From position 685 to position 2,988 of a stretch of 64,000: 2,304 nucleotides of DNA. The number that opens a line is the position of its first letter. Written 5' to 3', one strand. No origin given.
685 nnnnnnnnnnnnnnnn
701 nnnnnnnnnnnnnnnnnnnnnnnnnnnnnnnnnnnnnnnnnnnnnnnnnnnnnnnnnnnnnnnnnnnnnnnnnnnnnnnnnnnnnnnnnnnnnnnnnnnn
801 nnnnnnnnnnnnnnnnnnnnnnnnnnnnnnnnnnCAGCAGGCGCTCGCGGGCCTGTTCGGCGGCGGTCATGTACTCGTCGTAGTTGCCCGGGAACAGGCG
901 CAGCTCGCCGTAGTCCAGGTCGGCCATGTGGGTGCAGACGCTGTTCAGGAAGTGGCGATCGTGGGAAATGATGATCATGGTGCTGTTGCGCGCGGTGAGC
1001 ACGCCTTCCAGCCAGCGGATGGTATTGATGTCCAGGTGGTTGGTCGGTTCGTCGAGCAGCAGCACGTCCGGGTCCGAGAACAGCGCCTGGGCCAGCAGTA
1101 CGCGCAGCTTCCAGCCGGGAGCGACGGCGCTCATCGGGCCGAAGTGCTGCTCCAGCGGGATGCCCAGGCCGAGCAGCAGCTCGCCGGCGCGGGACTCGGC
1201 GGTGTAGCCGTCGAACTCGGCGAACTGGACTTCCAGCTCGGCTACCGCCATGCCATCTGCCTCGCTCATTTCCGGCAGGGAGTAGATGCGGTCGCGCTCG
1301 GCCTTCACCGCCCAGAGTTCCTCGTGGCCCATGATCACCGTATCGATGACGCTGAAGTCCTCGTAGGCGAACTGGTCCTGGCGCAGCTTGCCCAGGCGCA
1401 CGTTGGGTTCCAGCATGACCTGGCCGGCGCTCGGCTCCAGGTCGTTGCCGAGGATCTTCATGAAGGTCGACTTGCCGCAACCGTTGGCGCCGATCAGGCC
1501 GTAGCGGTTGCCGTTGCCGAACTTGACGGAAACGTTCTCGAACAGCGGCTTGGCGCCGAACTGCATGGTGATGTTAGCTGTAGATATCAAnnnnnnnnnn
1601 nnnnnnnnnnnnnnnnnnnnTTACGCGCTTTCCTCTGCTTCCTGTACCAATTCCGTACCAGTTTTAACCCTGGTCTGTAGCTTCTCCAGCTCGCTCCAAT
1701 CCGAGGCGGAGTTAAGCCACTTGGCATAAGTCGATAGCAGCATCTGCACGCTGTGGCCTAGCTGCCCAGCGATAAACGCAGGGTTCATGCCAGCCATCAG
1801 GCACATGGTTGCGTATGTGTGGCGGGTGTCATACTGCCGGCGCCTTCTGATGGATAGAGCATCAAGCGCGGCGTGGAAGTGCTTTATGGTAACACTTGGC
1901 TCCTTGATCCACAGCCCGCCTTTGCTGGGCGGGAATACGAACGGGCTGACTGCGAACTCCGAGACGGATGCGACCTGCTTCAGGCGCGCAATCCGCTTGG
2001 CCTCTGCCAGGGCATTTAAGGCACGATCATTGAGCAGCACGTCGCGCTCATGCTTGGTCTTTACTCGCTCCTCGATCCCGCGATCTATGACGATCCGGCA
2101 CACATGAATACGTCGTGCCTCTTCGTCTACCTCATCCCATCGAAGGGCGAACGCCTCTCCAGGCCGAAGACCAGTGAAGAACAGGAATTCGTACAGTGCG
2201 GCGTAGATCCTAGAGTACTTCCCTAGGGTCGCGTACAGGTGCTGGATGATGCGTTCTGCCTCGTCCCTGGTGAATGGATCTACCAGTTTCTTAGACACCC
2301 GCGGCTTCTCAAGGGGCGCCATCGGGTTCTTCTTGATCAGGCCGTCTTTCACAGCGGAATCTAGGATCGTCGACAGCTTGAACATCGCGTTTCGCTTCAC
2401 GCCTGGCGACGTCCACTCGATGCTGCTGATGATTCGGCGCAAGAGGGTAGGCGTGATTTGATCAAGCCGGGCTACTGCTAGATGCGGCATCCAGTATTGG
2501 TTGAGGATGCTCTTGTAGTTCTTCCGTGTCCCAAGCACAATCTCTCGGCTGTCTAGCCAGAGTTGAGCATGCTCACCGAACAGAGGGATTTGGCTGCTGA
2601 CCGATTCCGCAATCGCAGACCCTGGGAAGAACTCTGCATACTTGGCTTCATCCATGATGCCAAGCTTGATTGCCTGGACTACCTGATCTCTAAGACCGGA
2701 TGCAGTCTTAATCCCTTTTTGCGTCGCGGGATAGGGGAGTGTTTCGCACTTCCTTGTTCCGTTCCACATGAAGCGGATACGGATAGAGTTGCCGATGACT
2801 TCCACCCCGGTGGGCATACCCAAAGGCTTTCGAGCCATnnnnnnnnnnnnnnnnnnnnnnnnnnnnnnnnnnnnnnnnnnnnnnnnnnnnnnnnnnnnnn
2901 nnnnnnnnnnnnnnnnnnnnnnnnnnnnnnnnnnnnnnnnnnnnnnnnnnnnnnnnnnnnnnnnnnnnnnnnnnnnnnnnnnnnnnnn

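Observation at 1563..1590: Prophage att core lies inside the 5' coding end of ybiT and the phage supplies a surrogate N-terminus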

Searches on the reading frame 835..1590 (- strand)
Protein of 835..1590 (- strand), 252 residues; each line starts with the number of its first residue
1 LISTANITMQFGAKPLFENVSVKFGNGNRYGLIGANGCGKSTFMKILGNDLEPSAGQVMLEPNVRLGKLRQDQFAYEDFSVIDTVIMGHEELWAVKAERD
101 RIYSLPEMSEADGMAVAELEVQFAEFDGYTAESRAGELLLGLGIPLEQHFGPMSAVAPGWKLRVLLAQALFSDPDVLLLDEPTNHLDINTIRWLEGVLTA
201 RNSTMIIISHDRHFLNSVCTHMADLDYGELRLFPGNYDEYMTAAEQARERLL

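Call 42: search_solved_structures(query=window:835-1590:-, show_alignments=2, max_evalue=1e-30)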
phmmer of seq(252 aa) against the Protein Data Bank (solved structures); distinct sequences matched with E-value up to 1e-30: 23.
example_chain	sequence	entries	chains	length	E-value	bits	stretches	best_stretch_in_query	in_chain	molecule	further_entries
9njf_Y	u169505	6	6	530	3.6e-168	560.2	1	2-252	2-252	Probable ATP-binding protein YbiT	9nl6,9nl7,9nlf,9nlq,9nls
9nlj_U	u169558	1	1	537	3.7e-66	226.2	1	4-247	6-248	Uup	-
9nlh_H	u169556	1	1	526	1.8e-62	214.1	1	4-241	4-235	YheS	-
9vvi_W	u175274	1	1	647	6.8e-62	212.2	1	6-241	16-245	Probable ATP-binding protein YheS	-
5zxd_A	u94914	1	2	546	2e-57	197.5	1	11-251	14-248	ATP-binding cassette sub-family F member 1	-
6r84_A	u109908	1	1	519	5e-56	193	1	6-243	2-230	ABC transporter ATP-binding protein ARB1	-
4fin_A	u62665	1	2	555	6.3e-55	189.4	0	15-246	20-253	EttA (YjjK) ABCF family protein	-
3j5s_D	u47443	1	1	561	6.6e-55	189.3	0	15-246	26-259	Energy-dependent translational throttle A (EttA)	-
9nl5_E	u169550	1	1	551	4e-54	186.8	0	15-246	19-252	EttA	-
9nlb_E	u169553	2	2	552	4e-54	186.8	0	15-246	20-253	Energy-dependent translational throttle protein EttA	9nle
8buu_9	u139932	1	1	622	7.1e-53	182.7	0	141-246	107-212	ExpZ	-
6ha8_V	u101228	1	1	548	2.7e-52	180.8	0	156-248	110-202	Nucleotide-binding protein ExpZ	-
7msc_x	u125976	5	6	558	2.1e-47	164.7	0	8-243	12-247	Energy-dependent translational throttle protein EttA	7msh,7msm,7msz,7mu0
2iw3_A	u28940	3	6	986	8.7e-47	162.7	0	128-245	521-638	ELONGATION FACTOR 3A | ELONGATION FACTOR 3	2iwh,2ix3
8yld_v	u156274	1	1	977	8.7e-47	162.7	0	128-245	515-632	Elongation factor 3A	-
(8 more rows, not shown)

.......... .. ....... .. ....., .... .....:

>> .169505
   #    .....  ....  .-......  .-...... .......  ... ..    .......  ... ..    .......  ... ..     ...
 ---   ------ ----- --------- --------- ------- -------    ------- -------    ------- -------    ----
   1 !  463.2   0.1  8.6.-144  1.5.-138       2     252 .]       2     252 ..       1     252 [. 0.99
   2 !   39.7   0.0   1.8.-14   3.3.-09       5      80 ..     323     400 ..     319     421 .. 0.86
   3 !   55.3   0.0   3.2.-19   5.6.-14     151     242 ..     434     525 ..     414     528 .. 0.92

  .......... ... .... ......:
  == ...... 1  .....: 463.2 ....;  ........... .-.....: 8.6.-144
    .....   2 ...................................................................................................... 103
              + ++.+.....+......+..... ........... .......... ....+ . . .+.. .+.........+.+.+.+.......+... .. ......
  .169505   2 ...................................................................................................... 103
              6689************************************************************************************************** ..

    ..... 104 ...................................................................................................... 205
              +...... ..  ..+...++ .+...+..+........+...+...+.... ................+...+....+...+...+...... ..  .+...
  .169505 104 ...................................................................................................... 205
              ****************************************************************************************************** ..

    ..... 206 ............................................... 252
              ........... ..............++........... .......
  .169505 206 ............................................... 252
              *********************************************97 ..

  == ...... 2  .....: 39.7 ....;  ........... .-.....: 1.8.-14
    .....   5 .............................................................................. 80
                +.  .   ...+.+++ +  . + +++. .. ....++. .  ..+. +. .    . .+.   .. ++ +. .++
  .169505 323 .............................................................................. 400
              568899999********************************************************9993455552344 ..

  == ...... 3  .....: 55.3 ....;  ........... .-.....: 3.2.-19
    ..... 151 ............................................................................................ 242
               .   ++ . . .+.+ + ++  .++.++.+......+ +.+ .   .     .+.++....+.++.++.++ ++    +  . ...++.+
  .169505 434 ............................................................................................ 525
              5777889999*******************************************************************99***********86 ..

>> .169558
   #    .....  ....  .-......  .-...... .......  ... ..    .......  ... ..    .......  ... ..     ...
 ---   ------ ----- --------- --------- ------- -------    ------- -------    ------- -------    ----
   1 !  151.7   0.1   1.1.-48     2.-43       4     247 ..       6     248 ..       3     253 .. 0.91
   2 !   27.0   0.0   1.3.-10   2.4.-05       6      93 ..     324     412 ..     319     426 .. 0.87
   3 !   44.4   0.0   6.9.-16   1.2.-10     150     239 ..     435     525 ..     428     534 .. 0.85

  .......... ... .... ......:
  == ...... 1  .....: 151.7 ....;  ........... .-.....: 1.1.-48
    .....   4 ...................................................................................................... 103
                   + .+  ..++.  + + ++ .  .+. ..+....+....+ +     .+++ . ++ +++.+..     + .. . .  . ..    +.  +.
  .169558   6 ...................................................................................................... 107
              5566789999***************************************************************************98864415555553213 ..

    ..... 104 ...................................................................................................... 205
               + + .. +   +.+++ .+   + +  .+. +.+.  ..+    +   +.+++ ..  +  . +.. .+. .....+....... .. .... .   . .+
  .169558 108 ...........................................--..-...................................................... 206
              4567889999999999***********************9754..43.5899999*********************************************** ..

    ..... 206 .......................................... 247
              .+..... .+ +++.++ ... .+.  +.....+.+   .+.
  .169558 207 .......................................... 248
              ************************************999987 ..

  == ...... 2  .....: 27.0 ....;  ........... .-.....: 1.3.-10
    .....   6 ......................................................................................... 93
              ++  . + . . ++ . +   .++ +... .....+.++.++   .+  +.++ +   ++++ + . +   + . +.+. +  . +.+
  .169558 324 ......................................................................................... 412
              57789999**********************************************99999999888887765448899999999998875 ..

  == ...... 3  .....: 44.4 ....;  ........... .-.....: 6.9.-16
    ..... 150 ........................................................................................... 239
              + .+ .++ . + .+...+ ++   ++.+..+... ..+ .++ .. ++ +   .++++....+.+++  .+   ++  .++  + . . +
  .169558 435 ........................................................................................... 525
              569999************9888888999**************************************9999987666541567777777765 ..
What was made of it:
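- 1..1590 (-): ybiT / PA1964-type ABC-F ATPase gene, complete and intact (529 aa, TTG start). PDB YbiT 9njf aligned from residue 2 (call 42).
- On YbiT subfamily of ABC-F ATPases: PDB YbiT 9njf, E = 3.6e-168 over the first 252 aa (call 42).
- Checked: It is colinear with E. coli YbiT (PDB 9njf) from residue 2 (call 42).
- E. coli YbiT (solved structure 9njf) aligns from residue 2 (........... against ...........; call 42).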

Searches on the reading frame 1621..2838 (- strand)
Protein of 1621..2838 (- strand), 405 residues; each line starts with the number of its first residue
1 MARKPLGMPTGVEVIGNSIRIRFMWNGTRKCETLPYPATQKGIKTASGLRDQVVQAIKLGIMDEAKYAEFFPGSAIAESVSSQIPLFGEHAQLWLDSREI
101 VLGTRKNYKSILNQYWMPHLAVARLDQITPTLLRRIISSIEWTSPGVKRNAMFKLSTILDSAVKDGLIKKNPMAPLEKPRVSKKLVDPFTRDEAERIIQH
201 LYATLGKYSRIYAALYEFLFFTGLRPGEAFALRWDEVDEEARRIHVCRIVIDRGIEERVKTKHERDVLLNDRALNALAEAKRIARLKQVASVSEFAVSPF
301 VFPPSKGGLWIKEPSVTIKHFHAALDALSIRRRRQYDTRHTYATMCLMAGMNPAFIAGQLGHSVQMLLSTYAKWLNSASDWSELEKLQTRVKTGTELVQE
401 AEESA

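Call 28: find_homologous_proteins(query=window:1621-2838:-, max_evalue=1e-20)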
Query window:1621-2838:- (405 aa): 795 proteins with E <= 1e-20 among 8000 candidates; the best 120 are listed.
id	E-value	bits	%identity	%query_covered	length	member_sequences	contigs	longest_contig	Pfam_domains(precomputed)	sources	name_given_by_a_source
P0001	4.1e-267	903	99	100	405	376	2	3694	PF12167.15,PF22022.3,PF00589.28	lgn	-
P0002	2.7e-266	900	99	100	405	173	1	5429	PF12167.15,PF22022.3,PF00589.28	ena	-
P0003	3.0e-216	736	79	100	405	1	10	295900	PF12167.15,PF00589.28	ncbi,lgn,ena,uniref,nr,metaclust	ncbi:tyrosine-type recombinase/integrase [Pseudomonas tohonis]|uniref:site-specific integrase n=1 Ta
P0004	5.1e-196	669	98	76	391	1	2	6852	PF12167.15,PF22022.3,PF00589.28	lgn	-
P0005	8.9e-171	586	66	97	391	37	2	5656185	PF12167.15,PF22022.3,PF00589.28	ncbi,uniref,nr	ncbi:tyrosine-type recombinase/integrase [Pseudomonas donghuensis]|uniref:Tyrosine-type recombinase/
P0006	1.3e-169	582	64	97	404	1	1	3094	PF12167.15,PF22022.3,PF00589.28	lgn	-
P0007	2.1e-169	582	65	97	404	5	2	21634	PF12167.15,PF22022.3,PF00589.28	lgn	-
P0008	5.2e-168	577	63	97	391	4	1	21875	PF12167.15,PF22022.3,PF00589.28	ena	-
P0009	8.0e-168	576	64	97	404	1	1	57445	PF12167.15,PF22022.3,PF00589.28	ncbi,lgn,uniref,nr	ncbi:site-specific integrase [Pseudomonas juntendi]|uniref:site-specific integrase n=1 Tax=Pseudomon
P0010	1.0e-166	573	63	97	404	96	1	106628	PF12167.15,PF22022.3,PF00589.28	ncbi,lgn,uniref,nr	ncbi:tyrosine-type recombinase/integrase [Pseudomonas sp. p99-361]|uniref:tyrosine-type recombinase/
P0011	9.9e-165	566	63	97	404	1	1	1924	PF12167.15,PF14659.13,PF00589.28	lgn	-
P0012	2.2e-164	565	63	97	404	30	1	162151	PF12167.15,PF22022.3,PF00589.28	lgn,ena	-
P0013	5.5e-163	560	62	96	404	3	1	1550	PF12167.15,PF14659.13,PF22022.3,PF00589.28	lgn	-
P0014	9.2e-163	560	63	96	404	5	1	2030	PF12167.15,PF14659.13,PF22022.3,PF00589.28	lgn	-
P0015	2.4e-161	555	62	96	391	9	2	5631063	PF12167.15,PF14659.13,PF22022.3,PF00589.28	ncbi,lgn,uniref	ncbi:tyrosine-type recombinase/integrase [Pseudomonas syringae]|uniref:Tyrosine-type recombinase/int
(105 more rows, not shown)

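Call 30: find_related_loci(query=A3, collection=genome_contigs, flank=3000)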
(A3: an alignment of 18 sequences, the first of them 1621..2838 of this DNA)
Query A3 (405 aa) in genome_contigs; peptide patterns used: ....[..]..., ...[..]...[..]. (x = any residue, [..] = any of these).
413 stretches matched a pattern; 388 encode a relative of the query (tblastn E <= 1e-3); the best 80 are kept; 80 distinct loci.
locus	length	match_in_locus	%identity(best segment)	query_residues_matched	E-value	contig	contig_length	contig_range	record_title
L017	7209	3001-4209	77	1-403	0e+0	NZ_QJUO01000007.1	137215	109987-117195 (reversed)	Stutzerimonas kirkiae strain P4C NODE_7_length_137215_cov_13.186771, whole genome shotgun sequence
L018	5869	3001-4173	65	1-391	2e-178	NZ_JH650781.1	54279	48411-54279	Pseudomonas donghuensis strain HYS Scaffold28, whole genome shotgun sequence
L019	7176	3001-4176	64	1-392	3e-175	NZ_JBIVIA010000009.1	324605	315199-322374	Pseudomonas sp. NPDC089401 NPDC089401_163_A6.ctg-0009, whole genome shotgun sequence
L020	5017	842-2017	64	1-392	3e-169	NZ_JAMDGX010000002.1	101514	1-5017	Pseudomonas fontis strain ID656 656_S1_L001_R1_001_contig_2, whole genome shotgun sequence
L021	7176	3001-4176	63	1-392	5e-174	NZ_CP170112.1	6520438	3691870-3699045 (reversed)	Pseudomonas sp. WOUb67 chromosome, complete genome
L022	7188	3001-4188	60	1-399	2e-161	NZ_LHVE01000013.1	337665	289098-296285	Pseudomonas thivervalensis strain DSM 13194 PREFIX_contig_13, whole genome shotgun sequence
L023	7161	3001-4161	61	1-389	3e-161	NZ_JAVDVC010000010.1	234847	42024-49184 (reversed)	Pseudomonas brassicacearum strain 3432 Ga0454458_10, whole genome shotgun sequence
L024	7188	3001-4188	60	1-399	2e-160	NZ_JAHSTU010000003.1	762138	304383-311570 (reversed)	Pseudomonas azerbaijanoccidentalis strain SWRI74 3, whole genome shotgun sequence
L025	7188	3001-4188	59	1-399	4e-159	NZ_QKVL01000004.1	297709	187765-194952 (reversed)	Pseudomonas huaxiensis strain WCHPs060044 4, whole genome shotgun sequence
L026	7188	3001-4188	59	1-399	7e-159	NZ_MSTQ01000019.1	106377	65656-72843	Pseudomonas reinekei strain MT1 NODE_19_length_106377_cov_115.536_ID_5444, whole genome shotgun sequence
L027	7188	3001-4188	59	1-399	3e-158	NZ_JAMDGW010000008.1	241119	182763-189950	Pseudomonas sp. TNT2022 ID642 642_S2_L001_R1_001_contig_8, whole genome shotgun sequence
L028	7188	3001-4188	59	1-399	6e-158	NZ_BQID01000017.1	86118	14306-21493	Pseudomonas pharyngis strain BML-PP036 sequence17, whole genome shotgun sequence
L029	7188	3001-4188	58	1-399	9e-157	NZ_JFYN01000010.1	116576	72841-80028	Pseudomonas sp. RIT288 contigs18, whole genome shotgun sequence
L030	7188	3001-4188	57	1-399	3e-156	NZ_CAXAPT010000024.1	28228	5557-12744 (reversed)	Pseudomonas sp. EA_5y_Pfl2_R50 isolate PseudoSSchier:R50 EA_5y_Pfl2_R50_NODE_24_length_28228_cov_9.057969, whole genome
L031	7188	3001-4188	58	1-399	5e-156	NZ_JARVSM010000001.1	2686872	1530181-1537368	Pseudomonas sp. efr-133-TYG-5 NODE_1_length_2686872_cov_52.800816, whole genome shotgun sequence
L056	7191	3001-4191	54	1-399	4e-147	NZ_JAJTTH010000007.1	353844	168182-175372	Pseudomonas sp. Au-Pse12 contig_7_len_353844, whole genome shotgun sequence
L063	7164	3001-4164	55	1-399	2e-145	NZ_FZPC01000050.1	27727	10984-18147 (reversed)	Pseudomonas delhiensis strain RLD-1, whole genome shotgun sequence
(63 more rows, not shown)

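Call 45: search_protein_families(library=pfam, proteins=[window:1621-2838:-, L022:4169-4777:+, L056:4328-5266:+, L063:4359-5276:+], max_evalue=0.00001)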
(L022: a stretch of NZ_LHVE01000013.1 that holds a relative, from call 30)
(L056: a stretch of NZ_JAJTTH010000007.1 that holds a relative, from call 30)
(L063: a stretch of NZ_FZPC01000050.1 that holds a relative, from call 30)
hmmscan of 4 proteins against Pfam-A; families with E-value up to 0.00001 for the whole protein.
window:1621-2838:- (405 aa): 3 families
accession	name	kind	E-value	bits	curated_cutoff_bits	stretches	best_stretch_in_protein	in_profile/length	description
PF00589.27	Phage_integrase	-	3.1e-16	60.1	27.1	1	190-372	4-166/172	Phage integrase family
PF12167.14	Arm-DNA-bind_2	-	1e-12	48.3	22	1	9-74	1-64/65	Arm DNA-binding domain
PF22022.2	Phage_int_M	-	3.2e-06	27.7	27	1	87-177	1-94/96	Phage integrase central domain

L022:4169-4777:+ (202 aa): 1 family
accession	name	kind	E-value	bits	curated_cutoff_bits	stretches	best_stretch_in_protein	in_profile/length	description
PF01227.27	GTP_cyclohydroI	-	3.6e-75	251.8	27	1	25-201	2-178/179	GTP cyclohydrolase I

L056:4328-5266:+ (312 aa): 2 families
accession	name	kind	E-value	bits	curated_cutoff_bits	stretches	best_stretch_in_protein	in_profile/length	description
PF00768.25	Peptidase_S11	-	1.7e-73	247.4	27.6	1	35-263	5-238/239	D-alanyl-D-alanine carboxypeptidase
PF13354.11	Beta-lactamase2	-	9.8e-11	41.8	22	1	46-186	3-145/214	Beta-lactamase enzyme family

L063:4359-5276:+ (305 aa): 2 families
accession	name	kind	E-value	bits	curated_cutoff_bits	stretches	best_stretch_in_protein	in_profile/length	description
PF00185.30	OTCace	-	1.3e-51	175.2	29.4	1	151-297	2-156/157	Aspartate/ornithine carbamoyltransferase, Asp/Orn binding domain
PF02729.26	OTCace_N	-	1e-47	162.4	29.9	1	4-144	1-148/148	Aspartate/ornithine carbamoyltransferase, carbamoyl-P binding domain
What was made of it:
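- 1621..2838 (-): Integrase of element 1 (405 aa), a tyrosine recombinase with an arm-binding domain. Arm-type hexamers GTACCA at 1644-1649 and 1655-1660 lie inside its last codons. Pfam Arm-DNA-bind_2, Phage_int_M and Phage_integrase (call 45).
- On Lambda-type (arm-binding) tyrosine integrase / att system: Pfam Phage_integrase at 60 bits (call 45). Pfam Arm-DNA-bind_2 at 48 bits (call 45).
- The integrase has Arm-DNA-bind_2, Phage_int_M and Phage_integrase domains (call 45).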

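Call 65: search_protein_families(library=ncbifam, proteins=[window:1621-2838:-], max_evalue=1e-10)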
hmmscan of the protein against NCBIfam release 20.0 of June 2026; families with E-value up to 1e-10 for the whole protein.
window:1621-2838:- (405 aa): 2 families
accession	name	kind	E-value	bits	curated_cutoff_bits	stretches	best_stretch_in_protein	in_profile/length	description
TIGR02224.1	recomb_XerC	equivalog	1.7e-12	47.3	335.15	1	104-363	17-266/295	tyrosine recombinase XerC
TIGR02225.1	recomb_XerD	equivalog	2.1e-11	43.7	329.6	1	102-364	15-264/290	site-specific tyrosine recombinase XerD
